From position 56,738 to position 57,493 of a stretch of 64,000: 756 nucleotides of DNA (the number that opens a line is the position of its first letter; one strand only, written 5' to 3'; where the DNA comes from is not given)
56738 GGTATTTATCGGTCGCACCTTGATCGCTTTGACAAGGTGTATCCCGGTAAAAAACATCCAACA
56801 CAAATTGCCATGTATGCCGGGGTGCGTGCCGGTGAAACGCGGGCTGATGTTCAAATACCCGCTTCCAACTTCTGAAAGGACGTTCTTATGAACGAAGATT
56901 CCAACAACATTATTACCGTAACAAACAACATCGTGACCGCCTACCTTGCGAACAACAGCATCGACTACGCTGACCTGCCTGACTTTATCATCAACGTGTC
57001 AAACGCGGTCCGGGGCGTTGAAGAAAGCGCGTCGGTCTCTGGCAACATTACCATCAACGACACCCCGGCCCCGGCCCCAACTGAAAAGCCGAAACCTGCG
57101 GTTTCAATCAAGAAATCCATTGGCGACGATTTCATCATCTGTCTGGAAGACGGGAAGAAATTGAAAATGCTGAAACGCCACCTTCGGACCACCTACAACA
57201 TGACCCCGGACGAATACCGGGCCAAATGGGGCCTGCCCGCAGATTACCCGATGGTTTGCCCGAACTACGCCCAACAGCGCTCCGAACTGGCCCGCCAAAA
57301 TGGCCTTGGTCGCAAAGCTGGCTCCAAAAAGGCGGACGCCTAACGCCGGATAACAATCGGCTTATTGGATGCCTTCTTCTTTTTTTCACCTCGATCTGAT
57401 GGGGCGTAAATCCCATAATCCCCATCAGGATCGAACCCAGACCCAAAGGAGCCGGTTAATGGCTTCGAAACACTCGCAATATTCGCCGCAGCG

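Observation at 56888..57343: Phage-borne Ros/MucR homolog with degenerate zinc site in a GC-rich island: possible anti-silencing factor and alphaproteobacterial host indicator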

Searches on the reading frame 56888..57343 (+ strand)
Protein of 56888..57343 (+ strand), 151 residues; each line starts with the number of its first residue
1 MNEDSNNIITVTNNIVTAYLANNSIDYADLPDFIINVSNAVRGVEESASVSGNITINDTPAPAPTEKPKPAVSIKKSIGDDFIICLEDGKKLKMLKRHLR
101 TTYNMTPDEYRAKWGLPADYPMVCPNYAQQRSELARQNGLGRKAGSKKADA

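Call 3: search_protein_families(library=pfam, proteins=[window:56888-57343:+], max_evalue=0.01)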
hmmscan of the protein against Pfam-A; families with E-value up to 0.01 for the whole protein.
window:56888-57343:+ (151 aa): 1 family
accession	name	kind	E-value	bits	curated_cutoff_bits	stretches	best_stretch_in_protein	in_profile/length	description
PF05443.17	ROS_MUCR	-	2.5e-46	157.1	25.4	1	8-141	2-123/123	ROS/MUCR transcriptional regulator protein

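Call 6: search_dna_similar(query=window:56888-57343:+, collection=phages, mode=protein, max_rows=40)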
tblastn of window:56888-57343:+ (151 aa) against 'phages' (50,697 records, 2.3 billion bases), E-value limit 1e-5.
Records with a match: 6; places in all: 6; records where one place covers at least 80% of the query: 4.
Best place of each record, by identity: <60% 6.
By first word of the organism name: Bacteriophage 2; Erythrobacter 2; Mesorhizobium 1; Citromicrobium 1.
By host as written in the record: - 2; Mesorhizobium loti R7ANS 1; Erythrobacter sp. JL475 1; Erythrobacter litoralis DSM 8509 1; Citromicrobium bathyomarinum JL1366 1.
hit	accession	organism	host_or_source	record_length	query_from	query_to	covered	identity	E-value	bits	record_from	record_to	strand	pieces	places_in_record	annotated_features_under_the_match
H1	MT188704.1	Mesorhizobium phage Cp1R7A-A1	Mesorhizobium loti R7ANS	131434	18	143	83%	54.0%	1e-31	123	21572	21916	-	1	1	transcriptional regulator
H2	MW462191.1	Bacteriophage sp.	freshwater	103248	18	143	83%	50.0%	5e-29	116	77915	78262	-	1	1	transcriptional regulator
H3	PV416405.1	Erythrobacter phage ZS04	Erythrobacter sp. JL475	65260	1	141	93%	39.7%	6e-20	91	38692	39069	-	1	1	ParB-like partition protein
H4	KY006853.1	Erythrobacter phage vB_EliS_R6L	Erythrobacter litoralis DSM 8509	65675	1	141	93%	39.0%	1e-19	89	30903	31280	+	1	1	MucR family transcriptional regulator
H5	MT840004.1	Bacteriophage sp.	human fecal samples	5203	72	151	53%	46.9%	8e-16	79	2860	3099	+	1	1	record has no annotation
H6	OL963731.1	Citromicrobium phage vB_CbaS-RXM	Citromicrobium bathyomarinum JL1366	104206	74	149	50%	39.5%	1e-9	61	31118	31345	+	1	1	ROS/MUCR transcriptional regulator protein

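Call 13: find_homologous_proteins(query=window:56888-57343:+)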
Query window:56888-57343:+ (151 aa): 8000 proteins with E <= 0.001 among 8000 candidates; the best 120 are listed.
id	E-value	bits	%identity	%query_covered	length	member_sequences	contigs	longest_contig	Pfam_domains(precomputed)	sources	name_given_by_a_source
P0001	3.9e-95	333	100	100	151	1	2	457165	PF05443.18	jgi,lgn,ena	-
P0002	1.7e-47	179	-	-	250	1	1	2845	PF05443.18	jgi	-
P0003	1.8e-46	176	-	-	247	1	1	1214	PF05443.18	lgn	-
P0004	5.1e-45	171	-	-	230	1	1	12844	PF05443.18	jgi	jgi:predicted transcriptional regulator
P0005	1.2e-44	170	-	-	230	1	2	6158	PF05443.18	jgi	jgi:predicted transcriptional regulator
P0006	7.9e-44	167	55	98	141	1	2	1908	PF05443.18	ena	-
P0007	2.0e-43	166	54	97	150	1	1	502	PF05443.18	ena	-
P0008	2.0e-43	166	55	98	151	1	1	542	PF05443.18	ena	-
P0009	6.3e-43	164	58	93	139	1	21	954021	PF05443.18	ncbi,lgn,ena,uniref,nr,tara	ncbi:MucR family transcriptional regulator [Thalassospira alkalitolerans]|uniref:Transcriptional reg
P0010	7.1e-43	164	58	95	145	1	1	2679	PF05443.18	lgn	-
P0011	8.6e-43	164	58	93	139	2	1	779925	PF05443.18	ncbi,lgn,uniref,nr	ncbi:MucR family transcriptional regulator [Thalassospira sp.]|uniref:MucR family transcriptional re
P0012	1.2e-42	163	59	96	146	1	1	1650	PF05443.18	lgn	-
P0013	1.7e-42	163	52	99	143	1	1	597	PF05443.18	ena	-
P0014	2.2e-42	162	57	94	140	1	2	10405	PF05443.18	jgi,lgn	jgi:predicted transcriptional regulator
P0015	2.7e-42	162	56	94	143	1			PF05443.18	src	-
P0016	3.6e-42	162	54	96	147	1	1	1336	PF05443.18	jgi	jgi:predicted transcriptional regulator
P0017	3.8e-42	161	54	94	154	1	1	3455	PF05443.18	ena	-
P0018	4.4e-42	161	57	93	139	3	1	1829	PF05443.18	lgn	-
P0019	4.5e-42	161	57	92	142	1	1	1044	PF05443.18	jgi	jgi:predicted transcriptional regulator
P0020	4.8e-42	161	56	94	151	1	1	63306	PF05443.18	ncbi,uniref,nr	ncbi:transcriptional regulator [Paramagnetospirillum marisnigri]|uniref:Transcriptional regulator n=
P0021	5.2e-42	161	53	95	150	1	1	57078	PF05443.18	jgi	-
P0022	5.6e-42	161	53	95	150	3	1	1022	PF05443.18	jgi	-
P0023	6.0e-42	161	59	89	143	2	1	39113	PF05443.18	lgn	-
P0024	6.6e-42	161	57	95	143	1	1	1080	PF05443.18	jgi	-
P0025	7.0e-42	161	54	96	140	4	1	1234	PF05443.18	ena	-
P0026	7.1e-42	161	57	97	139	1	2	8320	PF05443.18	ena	-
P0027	8.0e-42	160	56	93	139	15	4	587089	PF05443.18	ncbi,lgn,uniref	ncbi:MucR family transcriptional regulator [Thalassospira sp.]|uniref:MucR family transcriptional re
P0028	9.1e-42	160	56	94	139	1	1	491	PF05443.18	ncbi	-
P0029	9.4e-42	160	57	98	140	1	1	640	PF05443.18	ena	-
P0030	9.5e-42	160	53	97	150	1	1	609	PF05443.18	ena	-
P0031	1.0e-41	160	54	95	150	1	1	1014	PF05443.18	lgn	-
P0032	1.2e-41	160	51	99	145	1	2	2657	PF05443.18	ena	-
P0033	1.3e-41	160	54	89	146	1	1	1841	PF05443.18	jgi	jgi:predicted transcriptional regulator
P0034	1.4e-41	160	53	97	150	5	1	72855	PF05443.18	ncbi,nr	ncbi:MAG: MucR family transcriptional regulator [Magnetospirillum gryphiswaldense]|nr:MucR family tr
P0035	1.4e-41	160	57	91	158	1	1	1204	PF05443.18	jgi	jgi:predicted transcriptional regulator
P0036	1.6e-41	159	56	98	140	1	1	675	PF05443.18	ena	-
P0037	1.6e-41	159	57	95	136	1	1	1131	PF05443.18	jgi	jgi:predicted transcriptional regulator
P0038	1.7e-41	159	56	93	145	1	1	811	PF05443.18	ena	-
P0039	1.7e-41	159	54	97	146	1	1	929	PF05443.18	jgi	jgi:predicted transcriptional regulator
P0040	1.9e-41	159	55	93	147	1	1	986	PF05443.18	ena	-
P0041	2.0e-41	159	56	94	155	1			PF05443.18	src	-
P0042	2.1e-41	159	57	95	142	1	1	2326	PF05443.18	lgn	-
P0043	2.1e-41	159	56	93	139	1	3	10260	PF05443.18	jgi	jgi:predicted transcriptional regulator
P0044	2.2e-41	159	57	93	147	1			PF05443.18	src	-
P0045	2.2e-41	159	55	93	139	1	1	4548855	PF05443.18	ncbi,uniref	ncbi:MucR family transcriptional regulator [Thalassospira australica]|uniref:MucR family transcripti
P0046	2.5e-41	159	55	93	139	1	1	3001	PF05443.18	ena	-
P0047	2.5e-41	159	55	93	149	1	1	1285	PF05443.18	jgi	jgi:predicted transcriptional regulator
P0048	2.5e-41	159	56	97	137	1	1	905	PF05443.18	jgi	jgi:predicted transcriptional regulator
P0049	2.5e-41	159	57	95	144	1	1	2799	PF05443.18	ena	-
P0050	2.6e-41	159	56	93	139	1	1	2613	PF05443.18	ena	-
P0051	2.7e-41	159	56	92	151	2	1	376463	PF05443.18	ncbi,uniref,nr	ncbi:transcriptional regulator [Paramagnetospirillum kuznetsovii]|uniref:Transcriptional regulator n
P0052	2.7e-41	159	55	93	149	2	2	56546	PF05443.18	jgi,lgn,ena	-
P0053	2.7e-41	159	52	95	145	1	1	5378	PF05443.18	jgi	jgi:predicted transcriptional regulator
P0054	2.7e-41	159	57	95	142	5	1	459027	PF05443.18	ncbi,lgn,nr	ncbi:MucR family transcriptional regulator (plasmid) [Bosea sp. F3-2]|nr:MucR family transcriptional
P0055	3.0e-41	159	55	93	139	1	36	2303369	PF05443.18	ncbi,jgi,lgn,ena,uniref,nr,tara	ncbi:transcriptional regulator [Thalassospira lucentensis]|jgi:predicted transcriptional regulator|u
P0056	3.1e-41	159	55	93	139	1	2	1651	PF05443.18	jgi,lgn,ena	-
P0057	3.1e-41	159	55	93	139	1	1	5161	PF05443.18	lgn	-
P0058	3.2e-41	158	55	93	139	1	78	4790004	PF05443.18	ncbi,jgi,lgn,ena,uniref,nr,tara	ncbi:putative transcriptional regulator [Thalassospira sp. MBR-102]|jgi:predicted transcriptional re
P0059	3.3e-41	158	54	97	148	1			PF05443.18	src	-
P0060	3.4e-41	158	55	93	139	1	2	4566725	PF05443.18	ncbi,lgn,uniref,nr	ncbi:MucR family transcriptional regulator [Thalassospira lucentensis]|uniref:MucR family transcript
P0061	3.4e-41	158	54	95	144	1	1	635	PF05443.18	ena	-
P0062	3.5e-41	158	56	94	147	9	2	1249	PF05443.18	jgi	jgi:predicted transcriptional regulator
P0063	3.6e-41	158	55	93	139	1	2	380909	PF05443.18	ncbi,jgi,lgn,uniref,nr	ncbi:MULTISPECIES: MucR family transcriptional regulator [Thalassospira]|jgi:predicted transcription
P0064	3.6e-41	158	51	98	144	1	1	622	PF05443.18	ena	-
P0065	3.6e-41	158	55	93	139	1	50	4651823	PF05443.18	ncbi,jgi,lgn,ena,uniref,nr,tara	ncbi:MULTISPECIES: MucR family transcriptional regulator [Thalassospira]|jgi:predicted transcription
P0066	3.7e-41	158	56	97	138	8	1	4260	PF05443.18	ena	-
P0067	3.8e-41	158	53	95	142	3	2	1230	PF05443.18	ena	-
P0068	3.8e-41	158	55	93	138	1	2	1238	PF05443.18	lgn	-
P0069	3.9e-41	158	-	-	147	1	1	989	PF05443.18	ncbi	-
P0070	4.1e-41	158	52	98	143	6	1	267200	PF05443.18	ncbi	-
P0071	4.1e-41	158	55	93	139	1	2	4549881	PF05443.18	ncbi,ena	-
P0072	4.2e-41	158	55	95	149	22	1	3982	PF05443.18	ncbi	-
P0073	4.3e-41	158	56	93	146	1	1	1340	PF05443.18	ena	-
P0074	4.3e-41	158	57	94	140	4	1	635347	PF05443.18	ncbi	ncbi:MucR family transcriptional regulator [Thalassospira xianhensis]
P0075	4.7e-41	158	56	95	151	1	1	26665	PF05443.18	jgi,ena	jgi:predicted transcriptional regulator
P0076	4.7e-41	158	57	91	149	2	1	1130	PF05443.18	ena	-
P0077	4.8e-41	158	55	93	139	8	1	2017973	PF05443.18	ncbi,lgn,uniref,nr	ncbi:MucR family transcriptional regulator [Thalassospira sp. TSL5-1]|uniref:MucR family transcripti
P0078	5.0e-41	158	55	93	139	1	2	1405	PF05443.18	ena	-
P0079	5.2e-41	158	53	95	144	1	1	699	PF05443.18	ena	-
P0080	5.2e-41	158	54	98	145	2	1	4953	PF05443.18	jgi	jgi:predicted transcriptional regulator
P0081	5.6e-41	158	58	93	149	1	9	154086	PF05443.18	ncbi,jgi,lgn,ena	-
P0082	5.7e-41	158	56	95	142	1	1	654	PF05443.18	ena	-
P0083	6.1e-41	158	56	93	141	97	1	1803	PF05443.18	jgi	jgi:predicted transcriptional regulator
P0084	6.3e-41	158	53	97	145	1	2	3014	PF05443.18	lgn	-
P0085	6.4e-41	158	55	95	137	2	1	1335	PF05443.18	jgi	-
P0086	6.4e-41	157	55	93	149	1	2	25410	PF05443.18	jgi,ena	-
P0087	6.6e-41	157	54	97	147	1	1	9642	PF05443.18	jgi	-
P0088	6.7e-41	157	56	93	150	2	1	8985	PF05443.18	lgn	-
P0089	6.7e-41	157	55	97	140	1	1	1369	PF05443.18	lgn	-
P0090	6.7e-41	157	59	91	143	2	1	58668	PF05443.18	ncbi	-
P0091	6.7e-41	157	56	93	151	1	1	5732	PF05443.18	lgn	-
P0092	6.8e-41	157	53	88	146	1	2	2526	PF05443.18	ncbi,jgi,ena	jgi:predicted transcriptional regulator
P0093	6.8e-41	157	-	-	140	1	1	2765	PF05443.18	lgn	-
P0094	6.9e-41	157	53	95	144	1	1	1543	PF05443.18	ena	-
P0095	7.1e-41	157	54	93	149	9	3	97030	PF05443.18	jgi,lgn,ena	-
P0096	7.2e-41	157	55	93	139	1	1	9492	PF05443.18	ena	-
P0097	7.7e-41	157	57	95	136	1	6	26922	PF05443.18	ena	-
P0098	7.7e-41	157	54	96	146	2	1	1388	PF05443.18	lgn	-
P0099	7.8e-41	157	56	95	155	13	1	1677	PF05443.18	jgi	jgi:predicted transcriptional regulator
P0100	8.2e-41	157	56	92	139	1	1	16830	PF05443.18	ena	-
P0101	8.2e-41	157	56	88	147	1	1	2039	PF05443.18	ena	-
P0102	8.3e-41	157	58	92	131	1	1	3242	PF05443.18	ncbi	-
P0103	8.4e-41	157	54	95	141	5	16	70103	PF05443.18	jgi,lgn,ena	jgi:predicted transcriptional regulator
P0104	8.7e-41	157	-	-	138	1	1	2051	PF05443.18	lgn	-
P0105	8.7e-41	157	55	93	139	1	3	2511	PF05443.18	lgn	-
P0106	8.8e-41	157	56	93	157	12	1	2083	PF05443.18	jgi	-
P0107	9.0e-41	157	56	94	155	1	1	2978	PF05443.18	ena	-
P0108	9.2e-41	157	57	95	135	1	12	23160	PF05443.18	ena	-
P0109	9.3e-41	157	54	93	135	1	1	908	PF05443.18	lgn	-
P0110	9.4e-41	157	56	97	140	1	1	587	PF05443.18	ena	-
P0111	9.6e-41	157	57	93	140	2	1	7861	PF05443.18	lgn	-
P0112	9.8e-41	157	56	93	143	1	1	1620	PF05443.18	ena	-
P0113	9.8e-41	157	56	93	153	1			PF05443.18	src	-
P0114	1.0e-40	157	55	93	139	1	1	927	PF05443.18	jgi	-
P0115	1.0e-40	157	54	97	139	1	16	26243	PF05443.18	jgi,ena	-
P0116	1.1e-40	157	56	93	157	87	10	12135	PF05443.18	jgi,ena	jgi:predicted transcriptional regulator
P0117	1.1e-40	157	57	93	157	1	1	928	PF05443.18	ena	-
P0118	1.1e-40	157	-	-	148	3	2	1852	PF05443.18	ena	-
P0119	1.1e-40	157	51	95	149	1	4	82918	PF05443.18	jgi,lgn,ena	-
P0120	1.1e-40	157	54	91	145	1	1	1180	PF05443.18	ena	-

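Call 14: find_encoding_contigs(protein=P0001, flank=10000, max_places=6)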
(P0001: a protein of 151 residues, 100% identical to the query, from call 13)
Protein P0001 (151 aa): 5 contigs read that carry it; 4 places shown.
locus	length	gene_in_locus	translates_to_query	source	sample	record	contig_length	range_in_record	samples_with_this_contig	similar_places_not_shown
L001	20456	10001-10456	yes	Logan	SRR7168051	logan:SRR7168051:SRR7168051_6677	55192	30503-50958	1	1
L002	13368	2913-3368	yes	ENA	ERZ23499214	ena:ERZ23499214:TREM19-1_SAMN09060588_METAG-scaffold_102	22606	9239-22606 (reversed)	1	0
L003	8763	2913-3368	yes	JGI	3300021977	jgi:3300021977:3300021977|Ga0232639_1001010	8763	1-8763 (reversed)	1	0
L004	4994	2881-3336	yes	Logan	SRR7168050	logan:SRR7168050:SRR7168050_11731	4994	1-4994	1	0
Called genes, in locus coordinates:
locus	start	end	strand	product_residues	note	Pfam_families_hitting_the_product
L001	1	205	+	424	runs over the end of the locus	PF02867:Ribonuc_red_lgC, PF14890:Intein_splicing (faint)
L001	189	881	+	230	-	-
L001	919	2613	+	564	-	-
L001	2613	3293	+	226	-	-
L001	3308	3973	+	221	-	-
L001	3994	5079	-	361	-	PF04055:Radical_SAM (weak)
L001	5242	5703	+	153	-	PF23474:Acb1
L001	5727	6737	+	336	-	PF00268:Ribonuc_red_sm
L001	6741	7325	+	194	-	-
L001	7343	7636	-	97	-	-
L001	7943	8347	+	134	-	-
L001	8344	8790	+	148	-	PF09424:YqeY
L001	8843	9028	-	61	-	-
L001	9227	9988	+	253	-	PF14099:Polysacc_lyase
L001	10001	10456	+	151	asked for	PF05443:ROS_MUCR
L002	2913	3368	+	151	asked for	PF05443:ROS_MUCR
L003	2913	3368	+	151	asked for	PF05443:ROS_MUCR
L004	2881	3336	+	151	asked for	PF05443:ROS_MUCR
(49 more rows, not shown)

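Call 16: search_solved_structures(query=window:56888-57343:+, show_alignments=4)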
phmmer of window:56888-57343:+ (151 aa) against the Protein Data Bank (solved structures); distinct sequences matched with E-value up to 0.001: 1.
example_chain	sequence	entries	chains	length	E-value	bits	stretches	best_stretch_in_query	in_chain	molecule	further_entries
2jsp_A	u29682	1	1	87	2.4e-29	105.3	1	65-144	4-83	Transcriptional regulatory protein ros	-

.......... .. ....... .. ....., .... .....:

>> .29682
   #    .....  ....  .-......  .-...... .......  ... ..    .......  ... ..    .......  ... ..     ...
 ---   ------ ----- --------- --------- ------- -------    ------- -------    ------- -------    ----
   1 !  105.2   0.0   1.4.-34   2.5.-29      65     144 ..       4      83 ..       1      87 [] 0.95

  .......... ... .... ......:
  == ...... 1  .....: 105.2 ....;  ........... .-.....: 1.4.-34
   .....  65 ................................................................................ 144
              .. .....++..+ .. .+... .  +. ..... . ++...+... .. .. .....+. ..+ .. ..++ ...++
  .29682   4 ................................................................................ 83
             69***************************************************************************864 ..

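Call 17: search_protein_families(library=phrogs, proteins=[window:56888-57343:+], max_evalue=0.001)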
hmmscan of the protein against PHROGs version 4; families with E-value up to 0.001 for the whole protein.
window:56888-57343:+ (151 aa): 0 families

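Call 25: find_related_loci(query=window:56888-57343:+, collection=genome_contigs, flank=5000)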
Query window:56888-57343:+ (151 aa) in genome_contigs; peptide patterns used: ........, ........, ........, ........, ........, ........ (x = any residue, [..] = any of these).
600 stretches matched a pattern (row limit reached: there are more); 592 encode a relative of the query (tblastn E <= 1e-3); the best 80 are kept; 80 distinct loci.
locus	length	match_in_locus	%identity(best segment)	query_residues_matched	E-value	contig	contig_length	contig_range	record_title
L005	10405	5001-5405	55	4-150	6e-52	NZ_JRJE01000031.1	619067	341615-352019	Thalassospira australica strain NP 3b2 scaffold_1, whole genome shotgun sequence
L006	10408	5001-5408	55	4-151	6e-51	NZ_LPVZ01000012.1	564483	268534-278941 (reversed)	Thalassospira sp. MCCC 1A01148 contig2, whole genome shotgun sequence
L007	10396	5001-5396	55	5-149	1e-50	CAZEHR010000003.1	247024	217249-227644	MAG TPA_asm: uncultured Sphingobium sp. isolate binchicken_co199_141 genome assembly, contig: NODE_44_length_247024_cov_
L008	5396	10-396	57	5-147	5e-50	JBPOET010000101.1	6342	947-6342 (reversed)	MAG: Parasphingopyxis sp. isolate MAG_66 MAG_66_101, whole genome shotgun sequence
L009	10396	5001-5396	55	5-149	1e-49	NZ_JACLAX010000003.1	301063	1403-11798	Novosphingobium piscinae strain KCTC 42194 NODE_3_length_301063_cov_92.093492, whole genome shotgun sequence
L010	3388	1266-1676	55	1-147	1e-49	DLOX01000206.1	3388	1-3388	MAG TPA_asm: Sphingomonadales bacterium UBA7473 UBA7473_contig_47280, whole genome shotgun sequence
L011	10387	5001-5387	56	4-144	1e-49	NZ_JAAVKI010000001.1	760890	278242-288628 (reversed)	Thalassospira sp. HF15 NODE_1_length_760890_cov_4.894555, whole genome shotgun sequence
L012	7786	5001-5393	54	3-146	2e-49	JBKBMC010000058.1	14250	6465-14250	MAG: Erythrobacter sp. isolate 21H_023.bin.12 NODE_60_length_14250_cov_5.399986, whole genome shotgun sequence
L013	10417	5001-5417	53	1-148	6e-49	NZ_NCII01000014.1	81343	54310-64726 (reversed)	MAG: Novosphingobium sp. 17-62-19 lw04302015_17_scaffold_118, whole genome shotgun sequence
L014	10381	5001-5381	56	7-145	7e-49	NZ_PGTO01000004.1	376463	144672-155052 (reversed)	Paramagnetospirillum kuznetsovii strain LBB-42 NODE_4_length_376463_cov_77.6039, whole genome shotgun sequence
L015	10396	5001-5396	54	5-149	1e-48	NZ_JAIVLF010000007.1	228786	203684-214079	Novosphingobium profundi strain EaN21-2 EaN21-2_ctg007, whole genome shotgun sequence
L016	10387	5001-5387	55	2-143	1e-48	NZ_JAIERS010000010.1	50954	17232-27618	MAG: Sphingomonas sp. isolate co.spades.METABAT.1kb_127 c_000000442970, whole genome shotgun sequence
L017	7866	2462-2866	52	2-149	1e-48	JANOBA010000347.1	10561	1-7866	MAG: Novosphingobium sp. isolate VAR_18_metabat_247 VAR_18_k141_983619, whole genome shotgun sequence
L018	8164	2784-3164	56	4-143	1e-48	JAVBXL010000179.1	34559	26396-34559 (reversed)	MAG: bacterium isolate GS6 817, whole genome shotgun sequence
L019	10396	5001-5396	56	5-146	9e-49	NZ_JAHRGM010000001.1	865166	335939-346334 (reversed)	Sphingobium sp. AS12 NODE1, whole genome shotgun sequence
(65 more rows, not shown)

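Call 26: find_related_loci(query=window:56888-57343:+, collection=viral_contigs, flank=10000)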
Query window:56888-57343:+ (151 aa) in viral_contigs; peptide patterns used: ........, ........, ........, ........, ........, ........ (x = any residue, [..] = any of these).
47 stretches matched a pattern; 27 encode a relative of the query (tblastn E <= 1e-3); 27 distinct loci.
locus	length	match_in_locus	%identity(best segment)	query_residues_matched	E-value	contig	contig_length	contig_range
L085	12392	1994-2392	53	2-147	2e-49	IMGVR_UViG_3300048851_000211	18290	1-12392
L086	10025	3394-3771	51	2-142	4e-43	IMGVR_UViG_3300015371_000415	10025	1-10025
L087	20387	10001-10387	53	7-146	4e-43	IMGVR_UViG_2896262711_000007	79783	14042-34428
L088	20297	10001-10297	66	45-143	5e-43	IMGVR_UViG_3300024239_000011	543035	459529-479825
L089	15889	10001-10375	51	4-141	2e-42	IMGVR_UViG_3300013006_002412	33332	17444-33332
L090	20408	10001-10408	49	2-149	1e-42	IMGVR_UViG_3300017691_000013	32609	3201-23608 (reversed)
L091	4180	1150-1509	52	8-142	2e-42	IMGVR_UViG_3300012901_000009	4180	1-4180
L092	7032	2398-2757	52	8-142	2e-42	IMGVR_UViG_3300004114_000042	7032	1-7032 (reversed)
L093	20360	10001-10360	52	8-142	2e-42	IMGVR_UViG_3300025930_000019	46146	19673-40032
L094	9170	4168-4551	49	4-143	1e-41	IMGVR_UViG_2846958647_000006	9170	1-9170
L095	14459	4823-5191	52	8-141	5e-42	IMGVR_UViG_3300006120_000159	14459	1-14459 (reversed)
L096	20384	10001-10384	49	4-143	2e-41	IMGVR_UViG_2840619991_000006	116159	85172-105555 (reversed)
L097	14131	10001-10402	49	2-148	8e-41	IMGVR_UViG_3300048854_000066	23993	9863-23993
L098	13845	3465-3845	50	4-142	6e-41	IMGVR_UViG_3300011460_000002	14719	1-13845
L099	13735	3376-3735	50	12-144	9e-41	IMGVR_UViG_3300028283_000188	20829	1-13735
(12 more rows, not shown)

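Call 57: predict_structure(alignment_id=A1)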
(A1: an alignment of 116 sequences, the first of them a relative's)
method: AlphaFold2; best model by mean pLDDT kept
length: 151 residues; sequences in the alignment: 116
mean_pLDDT: 71.9   pTM: 0.38
mean pLDDT of the five models: 71.9, 71.7, 68.4, 65.0, 64.4
residues with pLDDT >= 90: 5; 70-90: 91; 50-70: 37; < 50: 18
segments of 3 or more residues with pLDDT < 50: 51-56, 58-67
pLDDT, mean of each block of 10 residues (from residue 1): 77 88 82 89 73 45 46 58 67 81 84 75 77 81 57 44
secondary structure, 60 per line:
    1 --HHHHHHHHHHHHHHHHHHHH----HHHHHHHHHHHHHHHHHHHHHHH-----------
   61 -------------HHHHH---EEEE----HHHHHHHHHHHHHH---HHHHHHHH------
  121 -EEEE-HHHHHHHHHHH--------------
elements in order: H3-22 H27-49 H74-78 E82-85 H90-103 H107-114 E122-125 H127-137
